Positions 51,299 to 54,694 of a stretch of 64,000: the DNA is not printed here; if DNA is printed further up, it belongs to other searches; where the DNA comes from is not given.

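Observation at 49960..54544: Wzm/Wzt ABC exporter coupled to a 1031-aa methyltransferase/coiled-coil/GT4/GT2 fusion, a possible single-polypeptide terminator-ruler-polymerase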

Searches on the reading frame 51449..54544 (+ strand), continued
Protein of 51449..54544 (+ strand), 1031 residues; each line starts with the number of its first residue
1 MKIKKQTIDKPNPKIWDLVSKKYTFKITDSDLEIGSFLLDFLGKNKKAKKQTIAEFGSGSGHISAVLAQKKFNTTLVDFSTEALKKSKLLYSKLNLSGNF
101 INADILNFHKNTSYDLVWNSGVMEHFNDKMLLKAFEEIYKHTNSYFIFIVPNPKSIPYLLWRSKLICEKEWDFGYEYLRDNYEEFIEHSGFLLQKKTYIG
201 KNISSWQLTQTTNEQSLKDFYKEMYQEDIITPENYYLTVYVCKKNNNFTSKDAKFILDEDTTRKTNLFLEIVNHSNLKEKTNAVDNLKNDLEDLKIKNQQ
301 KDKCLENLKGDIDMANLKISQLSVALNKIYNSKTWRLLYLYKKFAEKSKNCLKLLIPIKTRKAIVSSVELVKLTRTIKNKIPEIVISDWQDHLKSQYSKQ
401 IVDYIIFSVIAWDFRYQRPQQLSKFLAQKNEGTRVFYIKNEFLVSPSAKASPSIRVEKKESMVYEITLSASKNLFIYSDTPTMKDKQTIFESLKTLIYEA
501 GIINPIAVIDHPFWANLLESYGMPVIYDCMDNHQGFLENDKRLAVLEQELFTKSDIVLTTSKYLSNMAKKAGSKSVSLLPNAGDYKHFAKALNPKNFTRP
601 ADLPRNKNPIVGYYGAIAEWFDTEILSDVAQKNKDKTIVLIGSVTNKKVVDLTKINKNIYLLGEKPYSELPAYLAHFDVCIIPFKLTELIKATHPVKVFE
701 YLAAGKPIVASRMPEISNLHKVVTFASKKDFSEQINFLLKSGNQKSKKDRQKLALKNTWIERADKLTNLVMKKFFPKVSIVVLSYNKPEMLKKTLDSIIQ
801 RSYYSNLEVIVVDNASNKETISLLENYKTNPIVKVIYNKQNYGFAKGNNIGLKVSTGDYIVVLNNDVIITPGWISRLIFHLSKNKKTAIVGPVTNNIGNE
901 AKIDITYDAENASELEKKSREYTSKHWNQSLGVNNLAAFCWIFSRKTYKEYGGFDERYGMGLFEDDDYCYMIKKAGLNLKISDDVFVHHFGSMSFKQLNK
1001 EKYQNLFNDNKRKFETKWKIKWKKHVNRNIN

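Call 31: search_protein_families(library=pfam, proteins=[L065:8711-12211:+, L058:9098-12292:+, L042:8741-11857:+, L021:8879-12253:+, L020:8255-11848:+, L001:9944-12820:+, L028:1856-5062:+, L066:8354-11890:+, L024:9854-13084:+], max_evalue=0.001)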
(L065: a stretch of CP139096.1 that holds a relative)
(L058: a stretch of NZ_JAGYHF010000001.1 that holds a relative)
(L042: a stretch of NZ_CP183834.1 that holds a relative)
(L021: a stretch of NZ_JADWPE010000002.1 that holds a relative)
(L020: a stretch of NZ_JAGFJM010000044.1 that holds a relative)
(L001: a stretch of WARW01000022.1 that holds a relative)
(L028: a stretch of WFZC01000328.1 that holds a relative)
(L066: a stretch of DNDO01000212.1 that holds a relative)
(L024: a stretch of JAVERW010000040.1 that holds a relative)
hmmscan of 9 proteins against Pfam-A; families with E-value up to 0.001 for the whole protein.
L065:8711-12211:+ (1166 aa): 11 families
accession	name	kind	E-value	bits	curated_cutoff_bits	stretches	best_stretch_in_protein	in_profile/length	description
PF00535.33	Glycos_transf_2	-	1.3e-27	97.2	23.3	1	916-1084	1-164/168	Glycosyl transferase family 2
PF13641.12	Glyco_tranf_2_3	-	1.1e-12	49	27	1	915-1141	3-224/230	Glycosyltransferase like family 2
PF10111.15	Glyco_tranf_2_2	-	1.2e-10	41.8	27.3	1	937-1109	24-200/276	Glycosyltransferase like family 2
PF08242.18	Methyltransf_12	-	5.2e-10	40.4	30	1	57-140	2-89/98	Methyltransferase domain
PF13649.12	Methyltransf_25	-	1.9e-07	32.1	27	1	57-137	3-87/97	Methyltransferase domain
PF13692.12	Glyco_trans_1_4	-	2.5e-07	31.5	27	1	762-873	25-139/142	Glycosyl transferases group 1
PF13847.12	Methyltransf_31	-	5.1e-07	29.9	27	1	52-140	4-98/145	Methyltransferase domain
PF13524.12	Glyco_trans_1_2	-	1e-06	29.2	25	1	789-903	27-142/144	Glycosyl transferase-like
PF08241.18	Methyltransf_11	-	1.5e-06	29.2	21.2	1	57-140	2-84/95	Methyltransferase domain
PF13489.12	Methyltransf_23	-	2.2e-06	27.9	27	1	48-200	17-149/164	Methyltransferase domain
PF00534.26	Glycos_transf_1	-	5.7e-05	23.2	26.4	1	741-876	13-150/172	Glycosyl transferases group 1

L058:9098-12292:+ (1064 aa): 13 families
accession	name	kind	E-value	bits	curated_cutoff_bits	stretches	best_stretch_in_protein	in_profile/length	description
PF00535.33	Glycos_transf_2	-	2.9e-30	105.9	23.3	1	811-982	1-167/168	Glycosyl transferase family 2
PF13641.12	Glyco_tranf_2_3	-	7.9e-13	49.4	27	1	808-1027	1-218/230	Glycosyltransferase like family 2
PF08242.18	Methyltransf_12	-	1e-09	39.5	30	1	65-146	2-90/98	Methyltransferase domain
PF13692.12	Glyco_trans_1_4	-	2.9e-09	37.8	27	1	655-767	20-138/142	Glycosyl transferases group 1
PF13847.12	Methyltransf_31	-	4.2e-09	36.7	27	1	58-153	2-106/145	Methyltransferase domain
PF13649.12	Methyltransf_25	-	7e-08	33.5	27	1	65-144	3-89/97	Methyltransferase domain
PF08241.18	Methyltransf_11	-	2.6e-07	31.6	21.2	1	65-145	2-84/95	Methyltransferase domain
PF00534.26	Glycos_transf_1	-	1.6e-06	28.2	26.4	1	680-746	67-128/172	Glycosyl transferases group 1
PF13524.12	Glyco_trans_1_2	-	4.8e-05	23.8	25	1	681-798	27-143/144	Glycosyl transferase-like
PF10111.15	Glyco_tranf_2_2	-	8e-05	22.7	27.3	1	833-1005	25-201/276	Glycosyltransferase like family 2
PF13506.12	Glyco_transf_21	-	8.4e-05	22.5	21.7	1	881-1038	22-172/174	Glycosyl transferase family 21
PF13489.12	Methyltransf_23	-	0.00037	20.7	27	0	58-149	21-109/164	Methyltransferase domain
PF13712.12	Glyco_tranf_2_5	-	0.00053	20.2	27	0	872-1038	36-207/210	Glycosyltransferase like family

L042:8741-11857:+ (1038 aa): 12 families
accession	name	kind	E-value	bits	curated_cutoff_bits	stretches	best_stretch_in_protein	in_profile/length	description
PF00535.33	Glycos_transf_2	-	9.9e-29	100.9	23.3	1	789-959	1-166/168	Glycosyl transferase family 2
PF08242.18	Methyltransf_12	-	2.9e-12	47.6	30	1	66-152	2-93/98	Methyltransferase domain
PF13847.12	Methyltransf_31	-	1.2e-10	41.6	27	1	60-158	3-108/145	Methyltransferase domain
PF08241.18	Methyltransf_11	-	7.2e-10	39.8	21.2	1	66-152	2-88/95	Methyltransferase domain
PF13649.12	Methyltransf_25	-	1.4e-09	38.9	27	1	66-151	3-93/97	Methyltransferase domain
PF13692.12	Glyco_trans_1_4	-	2.2e-08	34.9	27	1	617-747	2-140/142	Glycosyl transferases group 1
PF13641.12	Glyco_tranf_2_3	-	4e-08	34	27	1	787-1013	2-226/230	Glycosyltransferase like family 2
PF10111.15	Glyco_tranf_2_2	-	6.3e-07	29.6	27.3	1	804-983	15-201/276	Glycosyltransferase like family 2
PF13712.12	Glyco_tranf_2_5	-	2.2e-06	28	27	1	849-1017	35-208/210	Glycosyltransferase like family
PF13489.12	Methyltransf_23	-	5.1e-06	26.8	27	1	67-152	29-109/164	Methyltransferase domain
PF06217.17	GAGA_bind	-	3.3e-05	24.7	26.6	1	245-353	32-103/284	GAGA binding protein-like family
PF00534.26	Glycos_transf_1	-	7.7e-05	22.7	26.4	1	613-724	12-128/172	Glycosyl transferases group 1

L021:8879-12253:+ (1124 aa): 10 families
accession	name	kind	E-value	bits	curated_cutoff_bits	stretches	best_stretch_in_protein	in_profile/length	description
PF00535.33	Glycos_transf_2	-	6.2e-29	101.5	23.3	1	874-1042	1-164/168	Glycosyl transferase family 2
PF13641.12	Glyco_tranf_2_3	-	2.1e-15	57.8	27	1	871-1092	1-220/230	Glycosyltransferase like family 2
PF13692.12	Glyco_trans_1_4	-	2e-09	38.2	27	1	713-832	19-140/142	Glycosyl transferases group 1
PF08242.18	Methyltransf_12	-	2.2e-09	38.4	30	1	57-141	2-92/98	Methyltransferase domain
PF13489.12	Methyltransf_23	-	6.5e-09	36.2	27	1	42-142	11-109/164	Methyltransferase domain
PF08241.18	Methyltransf_11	-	5.4e-08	33.8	21.2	1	57-138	2-84/95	Methyltransferase domain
PF13649.12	Methyltransf_25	-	6.8e-08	33.5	27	1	57-140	3-92/97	Methyltransferase domain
PF10111.15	Glyco_tranf_2_2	-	4.4e-07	30.1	27.3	1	894-1068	20-201/276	Glycosyltransferase like family 2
PF13847.12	Methyltransf_31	-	5.5e-07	29.8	27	1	55-139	7-99/145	Methyltransferase domain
PF00534.26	Glycos_transf_1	-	0.00023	21.2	26.4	0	702-809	16-128/172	Glycosyl transferases group 1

L020:8255-11848:+ (1197 aa): 10 families
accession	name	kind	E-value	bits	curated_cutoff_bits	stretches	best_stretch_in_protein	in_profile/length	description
PF00535.33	Glycos_transf_2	-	1.8e-31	109.8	23.3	1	950-1121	1-167/168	Glycosyl transferase family 2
PF13439.12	Glyco_transf_4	-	9.4e-20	71.8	28.5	1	13-173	1-169/170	Glycosyltransferase Family 4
PF13692.12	Glyco_trans_1_4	-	2.7e-17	63.8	27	1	780-910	3-141/142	Glycosyl transferases group 1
PF13579.12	Glyco_trans_4_4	-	1.1e-16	62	29.7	1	14-169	1-158/158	Glycosyl transferase 4-like domain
PF13641.12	Glyco_tranf_2_3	-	5.7e-16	59.7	27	1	947-1165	1-217/230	Glycosyltransferase like family 2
PF00534.26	Glycos_transf_1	-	9.9e-13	48.4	26.4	1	776-883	13-125/172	Glycosyl transferases group 1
PF10111.15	Glyco_tranf_2_2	-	2.4e-09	37.5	27.3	1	970-1143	20-200/276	Glycosyltransferase like family 2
PF13524.12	Glyco_trans_1_2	-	8.1e-09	36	25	1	795-937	5-142/144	Glycosyl transferase-like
PF13506.12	Glyco_transf_21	-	1.6e-05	24.9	21.7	1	1022-1177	24-172/174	Glycosyl transferase family 21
PF13712.12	Glyco_tranf_2_5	-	0.00025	21.3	27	0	1011-1065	36-91/210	Glycosyltransferase like family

L001:9944-12820:+ (958 aa): 11 families
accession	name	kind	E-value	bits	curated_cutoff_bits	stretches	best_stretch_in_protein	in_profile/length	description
PF00535.33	Glycos_transf_2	-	3.4e-29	102.4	23.3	1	706-828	1-123/168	Glycosyl transferase family 2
PF13692.12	Glyco_trans_1_4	-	9.4e-13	49.1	27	1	547-663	18-136/142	Glycosyl transferases group 1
PF13847.12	Methyltransf_31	-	2.7e-12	47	27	1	49-141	3-108/145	Methyltransferase domain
PF13641.12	Glyco_tranf_2_3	-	2.1e-11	44.7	27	1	703-924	1-220/230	Glycosyltransferase like family 2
PF13489.12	Methyltransf_23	-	2.4e-11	44.1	27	1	48-145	21-119/164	Methyltransferase domain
PF13649.12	Methyltransf_25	-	6.4e-11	43.2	27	1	54-126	2-81/97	Methyltransferase domain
PF00534.26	Glycos_transf_1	-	1.6e-10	41.3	26.4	1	554-675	37-160/172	Glycosyl transferases group 1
PF08242.18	Methyltransf_12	-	6.9e-10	40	30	1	55-132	2-88/98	Methyltransferase domain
PF08241.18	Methyltransf_11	-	4.6e-09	37.2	21.2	1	55-131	2-82/95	Methyltransferase domain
PF13524.12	Glyco_trans_1_2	-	2.9e-07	31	25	1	553-695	5-144/144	Glycosyl transferase-like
PF07021.18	MetW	-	0.00068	19.8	21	0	53-141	17-107/193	Methionine biosynthesis protein MetW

L028:1856-5062:+ (1068 aa): 11 families
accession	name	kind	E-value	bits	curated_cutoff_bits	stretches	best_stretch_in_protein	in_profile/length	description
PF00535.33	Glycos_transf_2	-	3.8e-33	115.2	23.3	1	819-985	1-162/168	Glycosyl transferase family 2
PF13641.12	Glyco_tranf_2_3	-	3.1e-17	63.8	27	1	816-1037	1-220/230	Glycosyltransferase like family 2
PF13692.12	Glyco_trans_1_4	-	6.8e-12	46.3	27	1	649-779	2-140/142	Glycosyl transferases group 1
PF13712.12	Glyco_tranf_2_5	-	1.2e-09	38.6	27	1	881-1048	37-209/210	Glycosyltransferase like family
PF10111.15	Glyco_tranf_2_2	-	3e-09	37.2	27.3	1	838-1016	19-204/276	Glycosyltransferase like family 2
PF00534.26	Glycos_transf_1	-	8.4e-09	35.6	26.4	1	646-789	13-166/172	Glycosyl transferases group 1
PF13524.12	Glyco_trans_1_2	-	5.6e-07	30.1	25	1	666-808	5-143/144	Glycosyl transferase-like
PF13469.12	Sulfotransfer_3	-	0.00019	22.2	27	0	23-220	2-215/216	Sulfotransferase family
PF13632.12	Glyco_trans_2_3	-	0.00054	20.3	27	0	900-1046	1-141/198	Glycosyl transferase family group 2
PF14817.11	HAUS5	-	0.0009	18.6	25.6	0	276-398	339-458/643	HAUS augmin-like complex subunit 5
PF10174.14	Cast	-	0.00094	18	29.1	0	301-378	194-270/766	RIM-binding protein of the cytomatrix active zone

L066:8354-11890:+ (1178 aa): 8 families
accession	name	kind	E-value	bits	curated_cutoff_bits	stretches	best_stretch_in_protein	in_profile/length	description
PF04230.19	PS_pyruv_trans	-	6.2e-38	131.7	25.3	1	19-323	1-280/280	Polysaccharide pyruvyl transferase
PF00535.33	Glycos_transf_2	-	1.4e-28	100.3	23.3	1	926-1099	1-167/168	Glycosyl transferase family 2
PF13641.12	Glyco_tranf_2_3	-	1.2e-17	65.2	27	1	926-1150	4-224/230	Glycosyltransferase like family 2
PF13692.12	Glyco_trans_1_4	-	1.8e-12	48.2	27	1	774-888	21-141/142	Glycosyl transferases group 1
PF13524.12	Glyco_trans_1_2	-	2e-07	31.5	25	1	780-912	12-140/144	Glycosyl transferase-like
PF00534.26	Glycos_transf_1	-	6.7e-06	26.2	26.4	1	758-897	17-164/172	Glycosyl transferases group 1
PF13506.12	Glyco_transf_21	-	1.2e-05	25.3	21.7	1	983-1143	6-162/174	Glycosyl transferase family 21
PF10111.15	Glyco_tranf_2_2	-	6.4e-05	23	27.3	1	945-1030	19-104/276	Glycosyltransferase like family 2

L024:9854-13084:+ (1076 aa): 13 families
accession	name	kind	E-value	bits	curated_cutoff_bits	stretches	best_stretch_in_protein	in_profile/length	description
PF00535.33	Glycos_transf_2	-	5.8e-30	104.9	23.3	1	823-994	1-167/168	Glycosyl transferase family 2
PF13641.12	Glyco_tranf_2_3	-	7.3e-17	62.6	27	1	820-1045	1-224/230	Glycosyltransferase like family 2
PF13692.12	Glyco_trans_1_4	-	4.1e-09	37.3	27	1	673-774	28-132/142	Glycosyl transferases group 1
PF00534.26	Glycos_transf_1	-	1.1e-08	35.3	26.4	1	650-756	14-125/172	Glycosyl transferases group 1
PF10111.15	Glyco_tranf_2_2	-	2.6e-08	34.1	27.3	1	846-1024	23-209/276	Glycosyltransferase like family 2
PF13649.12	Methyltransf_25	-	2.8e-08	34.8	27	1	49-132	2-88/97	Methyltransferase domain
PF13524.12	Glyco_trans_1_2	-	6.4e-07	29.9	25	1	683-809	19-141/144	Glycosyl transferase-like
PF13489.12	Methyltransf_23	-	2.8e-06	27.6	27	1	29-167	6-133/164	Methyltransferase domain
PF08241.18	Methyltransf_11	-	6.9e-06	27.1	21.2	1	49-129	1-79/95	Methyltransferase domain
PF13847.12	Methyltransf_31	-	2.9e-05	24.2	27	1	47-126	6-92/145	Methyltransferase domain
PF13506.12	Glyco_transf_21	-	3.3e-05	23.9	21.7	1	896-1047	25-169/174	Glycosyl transferase family 21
PF08242.18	Methyltransf_12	-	3.7e-05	24.8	30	1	49-128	1-83/98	Methyltransferase domain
PF13712.12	Glyco_tranf_2_5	-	5.5e-05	23.4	27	1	887-1052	39-209/210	Glycosyltransferase like family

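Call 36: predict_structure(alignment_id=A2)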
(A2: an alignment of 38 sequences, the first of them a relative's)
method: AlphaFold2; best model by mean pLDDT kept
length: 1031 residues; sequences in the alignment: 38
mean_pLDDT: 86.9   pTM: 0.66
mean pLDDT of the five models: 86.9, 86.0, 84.9, 83.3, 81.2
residues with pLDDT >= 90: 619; 70-90: 291; 50-70: 106; < 50: 15
segments of 3 or more residues with pLDDT < 50: 1-8, 277-282
pLDDT, mean of each block of 10 residues (from residue 1): 39 80 87 91 70 90 94 93 94 96 89 90 89 94 95 93 89 88 93 95 90 82 81 93 89 70 86 61 55 68 76 80 73 62 58 61 68 61 92 76 92 85 90 90 77 90 95 84 93 95 94 93 94 69 90 96 94 94 94 91 93 93 96 96 91 95 93 96 89 90 96 91 94 94 77 94 94 95 90 93 92 92 94 94 92 97 92 94 94 82 88 92 94 85 95 92 91 95 93 70 90 96 75 37
secondary structure, 60 per line:
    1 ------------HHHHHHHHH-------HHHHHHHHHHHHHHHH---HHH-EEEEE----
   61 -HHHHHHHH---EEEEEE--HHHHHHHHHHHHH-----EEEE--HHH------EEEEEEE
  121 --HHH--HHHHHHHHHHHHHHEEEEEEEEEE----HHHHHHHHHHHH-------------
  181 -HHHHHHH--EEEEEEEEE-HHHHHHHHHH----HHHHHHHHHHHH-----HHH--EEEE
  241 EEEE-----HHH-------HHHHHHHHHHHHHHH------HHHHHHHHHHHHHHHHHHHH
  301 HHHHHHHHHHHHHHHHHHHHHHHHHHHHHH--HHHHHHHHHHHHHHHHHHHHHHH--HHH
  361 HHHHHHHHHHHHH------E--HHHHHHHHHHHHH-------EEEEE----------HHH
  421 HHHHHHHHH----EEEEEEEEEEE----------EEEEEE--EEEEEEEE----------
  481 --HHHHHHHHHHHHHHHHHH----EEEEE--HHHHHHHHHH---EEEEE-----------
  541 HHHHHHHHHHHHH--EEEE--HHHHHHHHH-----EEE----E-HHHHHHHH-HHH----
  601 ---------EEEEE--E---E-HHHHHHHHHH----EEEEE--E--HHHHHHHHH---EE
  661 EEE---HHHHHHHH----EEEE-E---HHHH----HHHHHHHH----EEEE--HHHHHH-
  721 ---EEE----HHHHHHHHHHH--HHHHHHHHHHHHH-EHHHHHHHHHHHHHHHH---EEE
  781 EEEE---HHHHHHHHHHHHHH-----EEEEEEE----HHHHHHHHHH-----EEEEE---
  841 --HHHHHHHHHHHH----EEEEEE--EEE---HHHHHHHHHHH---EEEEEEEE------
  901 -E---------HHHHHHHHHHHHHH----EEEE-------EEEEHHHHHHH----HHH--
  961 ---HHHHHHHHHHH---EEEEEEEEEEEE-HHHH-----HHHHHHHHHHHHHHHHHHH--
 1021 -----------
elements in order (helices of 4 or more, strands of 3 or more residues): H13-21 H29-44 E52-56 H62-69 E73-78 H81-93 E99-102 E114-120 H128-141 E142-151 H156-167 H182-188 E191-199 H201-210 H215-226 E237-244 H260-274 H281-330 H333-355 H358-373 H383-395 E403-407 H418-429 E434-444 E455-460 E463-470 H483-500 E505-509 H512-521 E525-529 H541-553 E556-559 H562-570 E576-578 H585-592 E610-614 H623-632 E637-641 H647-655 E659-663 H667-674 E679-682 H688-691 H696-703 E708-711 H714-719 E724-726 H731-741 H744-756 H759-774 E778-784 H788-801 E807-813 H818-827 E833-837 H843-854 E859-864 E867-869 H873-883 E887-894 H912-925 E930-933 E941-944 H945-951 H964-974 E978-989 H991-994 H1000-1018
